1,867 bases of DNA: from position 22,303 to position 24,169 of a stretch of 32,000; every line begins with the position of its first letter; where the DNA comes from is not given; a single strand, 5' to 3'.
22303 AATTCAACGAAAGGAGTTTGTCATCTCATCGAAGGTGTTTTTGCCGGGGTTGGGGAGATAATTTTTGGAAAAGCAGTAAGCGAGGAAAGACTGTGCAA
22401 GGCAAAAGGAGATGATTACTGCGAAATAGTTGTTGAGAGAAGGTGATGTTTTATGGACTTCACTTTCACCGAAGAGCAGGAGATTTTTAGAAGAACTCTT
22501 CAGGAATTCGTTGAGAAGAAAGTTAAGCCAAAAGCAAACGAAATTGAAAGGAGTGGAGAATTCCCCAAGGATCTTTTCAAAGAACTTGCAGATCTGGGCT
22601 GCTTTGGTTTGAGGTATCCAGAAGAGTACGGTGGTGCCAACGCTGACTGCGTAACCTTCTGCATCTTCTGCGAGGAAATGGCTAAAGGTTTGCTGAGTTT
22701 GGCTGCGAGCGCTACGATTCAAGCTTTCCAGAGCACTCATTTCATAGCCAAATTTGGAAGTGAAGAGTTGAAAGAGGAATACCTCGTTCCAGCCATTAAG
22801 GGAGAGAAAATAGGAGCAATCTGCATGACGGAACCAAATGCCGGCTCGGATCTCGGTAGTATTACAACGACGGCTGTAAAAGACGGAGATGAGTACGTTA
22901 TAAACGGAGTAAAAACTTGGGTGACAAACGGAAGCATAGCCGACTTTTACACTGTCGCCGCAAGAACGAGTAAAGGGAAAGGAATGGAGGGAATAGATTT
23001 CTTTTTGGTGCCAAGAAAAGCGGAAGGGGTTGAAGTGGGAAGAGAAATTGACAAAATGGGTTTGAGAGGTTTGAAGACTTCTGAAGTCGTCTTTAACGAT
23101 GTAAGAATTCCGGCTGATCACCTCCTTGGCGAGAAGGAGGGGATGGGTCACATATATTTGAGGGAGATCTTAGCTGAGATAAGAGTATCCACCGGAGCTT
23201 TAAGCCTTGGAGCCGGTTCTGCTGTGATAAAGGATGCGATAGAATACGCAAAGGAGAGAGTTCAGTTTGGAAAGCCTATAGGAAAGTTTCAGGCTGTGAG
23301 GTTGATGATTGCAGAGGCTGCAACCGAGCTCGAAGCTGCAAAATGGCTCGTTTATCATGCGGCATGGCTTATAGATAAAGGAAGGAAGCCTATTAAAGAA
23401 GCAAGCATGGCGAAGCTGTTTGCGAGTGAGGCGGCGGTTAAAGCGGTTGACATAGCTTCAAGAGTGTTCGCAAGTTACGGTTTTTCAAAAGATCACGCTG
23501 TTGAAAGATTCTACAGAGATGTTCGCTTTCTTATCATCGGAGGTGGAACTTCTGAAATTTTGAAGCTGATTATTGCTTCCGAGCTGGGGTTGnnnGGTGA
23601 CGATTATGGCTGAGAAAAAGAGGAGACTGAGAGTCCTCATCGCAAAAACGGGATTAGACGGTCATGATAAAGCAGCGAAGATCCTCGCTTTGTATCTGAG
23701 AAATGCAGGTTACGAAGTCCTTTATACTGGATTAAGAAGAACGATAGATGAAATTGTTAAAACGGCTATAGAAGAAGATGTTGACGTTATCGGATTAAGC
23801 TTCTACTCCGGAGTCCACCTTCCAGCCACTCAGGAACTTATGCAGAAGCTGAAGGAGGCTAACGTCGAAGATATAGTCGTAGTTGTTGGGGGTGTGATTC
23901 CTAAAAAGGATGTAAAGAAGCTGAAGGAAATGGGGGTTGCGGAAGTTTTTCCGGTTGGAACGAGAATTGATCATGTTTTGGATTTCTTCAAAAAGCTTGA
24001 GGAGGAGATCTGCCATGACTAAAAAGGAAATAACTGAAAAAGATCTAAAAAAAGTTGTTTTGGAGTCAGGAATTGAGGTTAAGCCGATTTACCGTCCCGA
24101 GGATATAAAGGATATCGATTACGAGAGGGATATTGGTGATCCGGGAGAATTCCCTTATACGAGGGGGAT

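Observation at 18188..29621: An 11-gene tightly coupled operon combines a HyuAB carboxylase-type enzyme, V4R sensor, ACAD, B12 mutase, NrpR-like regulator and a W-AOR module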

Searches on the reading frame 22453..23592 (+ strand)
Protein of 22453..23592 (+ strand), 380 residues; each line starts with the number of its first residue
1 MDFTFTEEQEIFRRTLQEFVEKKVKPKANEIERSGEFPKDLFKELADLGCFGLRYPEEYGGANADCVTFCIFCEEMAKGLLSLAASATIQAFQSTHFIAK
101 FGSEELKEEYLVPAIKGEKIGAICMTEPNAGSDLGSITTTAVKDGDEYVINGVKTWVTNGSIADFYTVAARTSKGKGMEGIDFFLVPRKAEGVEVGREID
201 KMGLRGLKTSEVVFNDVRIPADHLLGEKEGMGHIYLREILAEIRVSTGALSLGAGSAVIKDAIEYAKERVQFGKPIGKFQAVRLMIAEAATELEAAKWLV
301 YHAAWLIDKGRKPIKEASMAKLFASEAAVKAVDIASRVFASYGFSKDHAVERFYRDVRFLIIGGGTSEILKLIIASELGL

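Call 4: search_protein_families(library=pfam, proteins=[window:22453-23592:+])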
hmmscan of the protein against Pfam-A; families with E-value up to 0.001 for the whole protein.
window:22453-23592:+ (380 aa): 4 families
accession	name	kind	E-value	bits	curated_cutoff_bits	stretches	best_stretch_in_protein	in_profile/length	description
PF00441.29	Acyl-CoA_dh_1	-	2.1e-42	145.3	22.4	1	232-378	3-149/150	Acyl-CoA dehydrogenase, C-terminal domain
PF02771.21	Acyl-CoA_dh_N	-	2e-33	115.6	22.9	1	6-118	1-113/113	Acyl-CoA dehydrogenase, N-terminal domain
PF02770.24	Acyl-CoA_dh_M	-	4.4e-30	104.2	33.3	1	122-217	1-97/97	Acyl-CoA dehydrogenase, middle domain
PF08028.16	Acyl-CoA_dh_2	-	6e-19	69.1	22.7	1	247-358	3-124/134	Acyl-CoA dehydrogenase, C-terminal domain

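Call 29: find_homologous_proteins(query=window:22453-23592:+, max_evalue=1e-40)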
Query window:22453-23592:+ (380 aa): 7982 proteins with E <= 1e-40 among 8000 candidates; the best 120 are listed.
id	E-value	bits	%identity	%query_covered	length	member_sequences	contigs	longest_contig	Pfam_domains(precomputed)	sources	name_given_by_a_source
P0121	4.1e-246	834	100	100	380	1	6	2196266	PF02770.25,PF00441.30,PF08028.17,PF02771.22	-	-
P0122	5.7e-239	811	96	100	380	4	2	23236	PF02770.25,PF00441.30,PF08028.17,PF02771.22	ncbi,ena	-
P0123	5.2e-214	728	83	100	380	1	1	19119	PF02770.25,PF00441.30,PF08028.17,PF02771.22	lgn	-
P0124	7.1e-213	725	83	100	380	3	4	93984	PF02770.25,PF00441.30,PF08028.17,PF02771.22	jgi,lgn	jgi:alkylation response protein AidB-like acyl-CoA dehydrogenase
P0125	2.1e-211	720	82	100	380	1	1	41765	PF02770.25,PF00441.30,PF08028.17,PF02771.22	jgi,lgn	jgi:alkylation response protein AidB-like acyl-CoA dehydrogenase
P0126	1.1e-208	711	82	100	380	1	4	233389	PF02770.25,PF00441.30,PF08028.17,PF02771.22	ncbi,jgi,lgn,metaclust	jgi:alkylation response protein AidB-like acyl-CoA dehydrogenase|metaclust:\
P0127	2.3e-203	693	80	100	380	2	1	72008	PF02770.25,PF00441.30,PF08028.17,PF02771.22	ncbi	-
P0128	3.7e-153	528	80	77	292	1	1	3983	PF02770.25,PF00441.30,PF08028.17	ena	-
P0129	1.7e-146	506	61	100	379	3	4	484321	PF02770.25,PF00441.30,PF08028.17,PF02771.22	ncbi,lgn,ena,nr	ncbi:MAG: acyl-CoA dehydrogenase family protein [Thermoplasmata archaeon]|nr:acyl-CoA dehydrogenase 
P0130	7.9e-146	504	60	100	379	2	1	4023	PF02770.25,PF00441.30,PF08028.17,PF02771.22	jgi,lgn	jgi:butyryl-CoA dehydrogenase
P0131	1.1e-145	504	60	100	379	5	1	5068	PF02770.25,PF00441.30,PF08028.17,PF02771.22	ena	-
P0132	1.2e-145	503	60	100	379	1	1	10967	PF02770.25,PF00441.30,PF08028.17,PF02771.22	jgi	-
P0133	2.9e-145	502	59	100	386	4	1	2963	PF02770.25,PF00441.30,PF08028.17,PF02771.22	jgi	jgi:alkylation response protein AidB-like acyl-CoA dehydrogenase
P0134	4.1e-145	502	59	100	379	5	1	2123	PF02770.25,PF00441.30,PF08028.17,PF02771.22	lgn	-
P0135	4.3e-145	502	60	100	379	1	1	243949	PF02770.25,PF00441.30,PF08028.17,PF02771.22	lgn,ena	-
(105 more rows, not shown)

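Call 45: find_related_loci(query=A2, collection=genome_contigs, flank=10000)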
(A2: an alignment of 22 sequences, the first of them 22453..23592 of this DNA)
Query A2 (380 aa) in genome_contigs; peptide patterns used: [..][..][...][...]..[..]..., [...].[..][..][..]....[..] (x = any residue, [..] = any of these).
524 stretches matched a pattern; 476 encode a relative of the query (tblastn E <= 1e-3); the best 80 are kept; 80 distinct loci.
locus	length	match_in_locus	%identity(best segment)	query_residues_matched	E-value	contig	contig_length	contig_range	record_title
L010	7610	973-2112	96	1-380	0e+0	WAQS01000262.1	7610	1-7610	MAG: Ferroglobus sp. isolate S146_96 k151_736100, whole genome shotgun sequence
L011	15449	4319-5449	83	1-377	0e+0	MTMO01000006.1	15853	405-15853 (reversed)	MAG: Archaeoglobus sp. JdFR-27 JGI24020J35080_1001066, whole genome shotgun sequence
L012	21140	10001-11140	82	1-380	0e+0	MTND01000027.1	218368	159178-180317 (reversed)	MAG: Archaeoglobi archaeon JdFR-42 JGI24020J35080_1000018, whole genome shotgun sequence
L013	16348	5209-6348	78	1-380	0e+0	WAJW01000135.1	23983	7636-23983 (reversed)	MAG: Archaeoglobaceae archaeon isolate S009_4_esom k151_31336, whole genome shotgun sequence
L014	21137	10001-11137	61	1-380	6e-155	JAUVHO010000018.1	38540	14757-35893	MAG: Methanomassiliicoccales archaeon isolate CSMAG_404 CSMAG_404_k141_1615763_length_38540_cov_10.0000, whole genome sh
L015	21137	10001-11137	61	1-380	7e-154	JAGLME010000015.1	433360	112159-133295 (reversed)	MAG: Thermoplasmata archaeon isolate RS_5_45 ROV157_5.bin.45.fa_15, whole genome shotgun sequence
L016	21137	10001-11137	58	1-380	5e-151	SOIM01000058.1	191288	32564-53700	MAG: Methanomassiliicoccales archaeon isolate E29_bin30 NODE_1_length_191288_cov_11.659808, whole genome shotgun sequenc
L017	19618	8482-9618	59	1-380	2e-150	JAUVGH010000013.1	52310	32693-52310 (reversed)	MAG: Methanomassiliicoccales archaeon isolate CSMAG_371 CSMAG_371_k141_1054994_length_52310_cov_9.0000, whole genome sho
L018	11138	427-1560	55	1-378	2e-140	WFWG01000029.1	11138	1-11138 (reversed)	MAG: Ardenticatenaceae bacterium isolate S141_12_esom k151_132094, whole genome shotgun sequence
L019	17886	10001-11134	54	1-378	4e-140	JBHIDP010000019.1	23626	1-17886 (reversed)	MAG: Anaerolineae bacterium isolate b3.sp3_bin.44 NODE_516_length_23626_cov_16.392347, whole genome shotgun sequence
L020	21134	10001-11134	56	1-378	1e-139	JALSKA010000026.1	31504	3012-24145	MAG: Ardenticatenaceae bacterium isolate 354-166_metabat2_scaf2bin.128 354-166_scaffold_1267_c1, whole genome shotgun se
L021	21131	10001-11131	54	1-378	3e-139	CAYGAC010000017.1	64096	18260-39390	MAG TPA_asm: uncultured Thermoplasmatales archaeon isolate ERP108616_co1_401 genome assembly, contig: k119_1458260, whol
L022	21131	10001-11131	55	1-378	6e-139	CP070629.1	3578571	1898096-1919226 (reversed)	MAG: Thermoplasmata archaeon isolate bin983 chromosome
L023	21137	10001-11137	55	1-380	2e-138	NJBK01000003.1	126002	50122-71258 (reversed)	MAG: Chloroflexi bacterium B3_Chlor 69, whole genome shotgun sequence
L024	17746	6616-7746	54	1-378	2e-138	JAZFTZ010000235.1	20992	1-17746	MAG: Thermodesulfobacteriota bacterium isolate BS2bin.46 BS2bin.46_235, whole genome shotgun sequence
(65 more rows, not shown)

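Call 55: find_encoding_contigs(protein=P0129, flank=10000, max_places=1)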
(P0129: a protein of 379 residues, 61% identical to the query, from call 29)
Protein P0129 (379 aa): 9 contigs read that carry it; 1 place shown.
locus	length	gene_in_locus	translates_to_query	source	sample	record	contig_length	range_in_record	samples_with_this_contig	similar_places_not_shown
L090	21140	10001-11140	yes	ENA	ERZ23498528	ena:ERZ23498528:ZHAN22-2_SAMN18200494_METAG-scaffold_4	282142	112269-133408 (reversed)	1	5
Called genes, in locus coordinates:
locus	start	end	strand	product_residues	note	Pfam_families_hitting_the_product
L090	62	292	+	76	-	PF01106:NifU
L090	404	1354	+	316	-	PF00753:Lactamase_B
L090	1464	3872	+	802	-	PF05048:NosD, PF13229:Beta_helix, PF05048:NosD, PF13229:Beta_helix, PF00041:fn3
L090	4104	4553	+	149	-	PF00383:dCMP_cyt_deam_1, PF14437:MafB19-deam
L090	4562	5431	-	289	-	PF04055:Radical_SAM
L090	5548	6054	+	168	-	PF02830:V4R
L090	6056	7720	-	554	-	PF02538:Hydantoinase_B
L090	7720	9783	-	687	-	PF05378:Hydant_A_N, PF01968:Hydantoinase_A, PF19278:Hydant_A_C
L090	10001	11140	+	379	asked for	PF02771:Acyl-CoA_dh_N, PF02770:Acyl-CoA_dh_M, PF00441:Acyl-CoA_dh_1, PF08028:Acyl-CoA_dh_2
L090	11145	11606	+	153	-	PF01575:MaoC_dehydratas, PF13452:FAS1_DH_region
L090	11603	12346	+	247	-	PF00106:adh_short, PF08659:KR, PF13561:adh_short_C2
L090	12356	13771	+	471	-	PF01796:OB_ChsH2_C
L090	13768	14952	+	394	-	PF00108:Thiolase_N, PF02803:Thiolase_C, PF22691:Thiolase_C_1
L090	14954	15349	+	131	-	PF02310:B12-binding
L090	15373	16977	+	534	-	PF01642:MM_CoA_mutase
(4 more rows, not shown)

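Call 57: search_protein_families(library=ncbifam, proteins=[window:22453-23592:+], max_evalue=1e-10)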
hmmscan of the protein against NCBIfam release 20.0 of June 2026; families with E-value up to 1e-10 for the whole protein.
window:22453-23592:+ (380 aa): 23 families
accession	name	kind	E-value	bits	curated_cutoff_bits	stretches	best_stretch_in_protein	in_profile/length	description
NF042972.1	AcrlCoAredClosAcrC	equivalog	2.1e-111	372.3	640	1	1-377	1-375/378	acryloyl-CoA reductase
NF043006.1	CyhCrbnylCoADH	equivalog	9.9e-95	317.7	650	1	5-378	4-375/380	cyclohexane-1-carbonyl-CoA dehydrogenase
NF045552.1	GlutCoADH_Des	equivalog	2.3e-86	290.4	470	1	1-376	1-377/387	glutaryl-CoA dehydrogenase Acd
NF042439.1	SulpropCoADesulf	equivalog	7.7e-82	275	600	1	16-377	4-369/379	3-sulfinopropanoyl-CoA desulfinase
NF058590.1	AcCoDHFadEBacil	equivalog_domain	2.1e-76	257.7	600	1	5-377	21-409/586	acyl-CoA dehydrogenase FadE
NF053553.1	prodigi_MBC_PigA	equivalog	1.4e-74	251.5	500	1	1-380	1-381/381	prodigiosin MBC biosynthesis dehydrogenase PigA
NF008997.0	PRK12341.1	equivalog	4.9e-72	243.1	537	1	1-373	1-371/382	acyl-CoA dehydrogenase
NF045652.1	ProlPCPDhRedW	equivalog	1.2e-68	231.7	650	1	8-380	3-375/376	L-prolyl-[peptidyl-carrier protein] dehydrogenase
TIGR03207.1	cyc_hxne_CoA_dh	equivalog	1.5e-62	211.5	575.35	1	7-376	3-369/372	cyclohexanecarboxyl-CoA dehydrogenase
NF002885.1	PRK03354.1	equivalog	2.1e-59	201.4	540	1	1-374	1-369/378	crotonobetainyl-CoA dehydrogenase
NF052270.1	Staph_DH_FadE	equivalog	1.6e-43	148.9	600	1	11-378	27-393/400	acyl-CoA dehydrogenase FadE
NF049984.1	Rv1679_FadE16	equivalog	4.8e-35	121.5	600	1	23-362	11-349/371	Rv1679 family acyl-CoA dehydrogenase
TIGR03203.1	pimD_small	equivalog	5.6e-35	121.1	652.7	1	2-303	1-299/378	pimeloyl-CoA dehydrogenase small subunit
TIGR03204.1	pimC_large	equivalog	9.6e-30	103.7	623.85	1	2-298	1-296/395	pimeloyl-CoA dehydrogenase large subunit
NF007000.1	PRK09463.1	subfamily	3.5e-29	101.7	600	1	30-339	66-393/726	acyl-CoA dehydrogenase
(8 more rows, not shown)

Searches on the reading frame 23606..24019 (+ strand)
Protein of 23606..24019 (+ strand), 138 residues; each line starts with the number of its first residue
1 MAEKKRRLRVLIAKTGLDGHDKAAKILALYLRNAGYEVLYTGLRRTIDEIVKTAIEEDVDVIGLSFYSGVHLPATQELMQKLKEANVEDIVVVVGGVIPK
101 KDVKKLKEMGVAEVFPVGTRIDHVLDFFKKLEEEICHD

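Call 4: search_protein_families(library=pfam, proteins=[window:23606-24019:+])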
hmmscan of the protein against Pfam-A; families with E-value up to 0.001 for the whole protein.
window:23606-24019:+ (138 aa): 1 family
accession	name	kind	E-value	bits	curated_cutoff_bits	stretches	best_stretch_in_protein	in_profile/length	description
PF02310.24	B12-binding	-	6.1e-23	81.4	32.1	1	9-119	2-114/121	B12 binding domain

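Call 57: search_protein_families(library=ncbifam, proteins=[window:23606-24019:+], max_evalue=1e-10)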
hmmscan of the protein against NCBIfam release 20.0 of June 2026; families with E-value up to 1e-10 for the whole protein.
window:23606-24019:+ (138 aa): 5 families
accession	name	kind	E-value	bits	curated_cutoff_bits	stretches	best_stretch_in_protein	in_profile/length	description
TIGR00640.1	acid_CoA_mut_C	subfamily_domain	4e-43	146.6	57.45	1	6-130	1-125/132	methylmalonyl-CoA mutase C-terminal domain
NF006944.0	PRK09426.1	equivalog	4.1e-33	114.3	876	1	3-127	585-710/721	methylmalonyl-CoA mutase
NF045497.1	IsobCoAmut_IcmF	equivalog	2.8e-20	71.8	1500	1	7-115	2-112/1076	fused isobutyryl-CoA mutase/GTPase IcmF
NF002612.0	PRK02261.1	equivalog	9e-16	57.7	110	1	9-130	5-132/148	methylaspartate mutase subunit S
TIGR01501.1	MthylAspMutase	equivalog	8.8e-14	51.4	135.8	1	10-130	4-130/134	methylaspartate mutase subunit S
